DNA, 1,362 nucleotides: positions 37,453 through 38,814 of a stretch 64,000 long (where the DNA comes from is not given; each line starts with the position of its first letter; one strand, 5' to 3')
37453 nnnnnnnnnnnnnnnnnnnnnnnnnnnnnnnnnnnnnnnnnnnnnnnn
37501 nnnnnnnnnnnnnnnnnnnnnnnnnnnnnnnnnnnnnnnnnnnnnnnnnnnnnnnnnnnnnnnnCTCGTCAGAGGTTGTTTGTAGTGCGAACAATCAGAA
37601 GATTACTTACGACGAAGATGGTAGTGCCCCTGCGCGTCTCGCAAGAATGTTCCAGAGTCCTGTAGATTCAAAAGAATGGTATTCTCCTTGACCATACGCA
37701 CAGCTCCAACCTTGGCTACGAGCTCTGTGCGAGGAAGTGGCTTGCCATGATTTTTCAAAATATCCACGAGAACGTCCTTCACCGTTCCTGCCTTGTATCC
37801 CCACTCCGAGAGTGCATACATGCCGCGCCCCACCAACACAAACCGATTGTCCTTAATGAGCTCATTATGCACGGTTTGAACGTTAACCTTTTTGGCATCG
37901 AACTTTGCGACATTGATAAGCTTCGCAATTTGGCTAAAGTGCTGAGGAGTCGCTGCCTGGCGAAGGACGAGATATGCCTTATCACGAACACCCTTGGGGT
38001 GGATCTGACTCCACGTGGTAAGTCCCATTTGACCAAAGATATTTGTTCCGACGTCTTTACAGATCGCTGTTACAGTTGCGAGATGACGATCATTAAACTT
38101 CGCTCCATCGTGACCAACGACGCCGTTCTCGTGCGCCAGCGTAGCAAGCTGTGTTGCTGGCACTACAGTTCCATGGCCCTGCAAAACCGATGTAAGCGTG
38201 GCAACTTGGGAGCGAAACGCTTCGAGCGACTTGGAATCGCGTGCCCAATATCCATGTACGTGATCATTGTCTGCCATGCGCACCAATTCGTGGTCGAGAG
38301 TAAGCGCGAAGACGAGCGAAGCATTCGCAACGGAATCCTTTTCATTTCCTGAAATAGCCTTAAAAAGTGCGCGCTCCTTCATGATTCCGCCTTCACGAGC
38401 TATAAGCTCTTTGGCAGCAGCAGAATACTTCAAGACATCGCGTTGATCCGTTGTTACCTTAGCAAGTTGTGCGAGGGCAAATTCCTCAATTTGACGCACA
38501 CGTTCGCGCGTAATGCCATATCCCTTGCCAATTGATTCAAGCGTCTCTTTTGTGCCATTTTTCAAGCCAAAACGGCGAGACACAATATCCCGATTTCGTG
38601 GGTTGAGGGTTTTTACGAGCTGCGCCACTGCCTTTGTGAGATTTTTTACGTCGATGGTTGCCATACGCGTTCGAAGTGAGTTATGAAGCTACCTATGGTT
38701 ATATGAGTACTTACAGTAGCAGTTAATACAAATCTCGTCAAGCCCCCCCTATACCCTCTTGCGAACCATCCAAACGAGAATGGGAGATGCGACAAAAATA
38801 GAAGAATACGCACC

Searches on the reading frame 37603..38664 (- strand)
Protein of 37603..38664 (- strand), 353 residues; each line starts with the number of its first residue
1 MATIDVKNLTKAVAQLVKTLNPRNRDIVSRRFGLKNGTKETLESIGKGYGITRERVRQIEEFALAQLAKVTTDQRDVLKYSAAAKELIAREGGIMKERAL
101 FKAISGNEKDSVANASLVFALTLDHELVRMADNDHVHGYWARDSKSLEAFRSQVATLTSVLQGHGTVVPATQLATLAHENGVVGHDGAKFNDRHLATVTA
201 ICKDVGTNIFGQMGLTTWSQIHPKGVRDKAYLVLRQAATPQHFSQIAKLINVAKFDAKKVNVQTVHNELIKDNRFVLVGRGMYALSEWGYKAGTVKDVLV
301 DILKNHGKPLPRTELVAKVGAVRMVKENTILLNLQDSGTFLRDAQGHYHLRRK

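Call 95: search_protein_families(library=pfam, proteins=[window:37603-38664:-], max_evalue=0.0001)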
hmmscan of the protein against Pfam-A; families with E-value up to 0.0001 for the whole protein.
window:37603-38664:- (353 aa): 2 families
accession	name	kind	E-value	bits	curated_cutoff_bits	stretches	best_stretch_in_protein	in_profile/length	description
PF04545.22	Sigma70_r4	-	1.2e-13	50.7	24.1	1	18-68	3-49/50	Sigma-70, region 4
PF05066.19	HARE-HTH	-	6.4e-07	30.1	25.9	0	228-288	5-71/71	HB1, ASXL, restriction endonuclease HTH domain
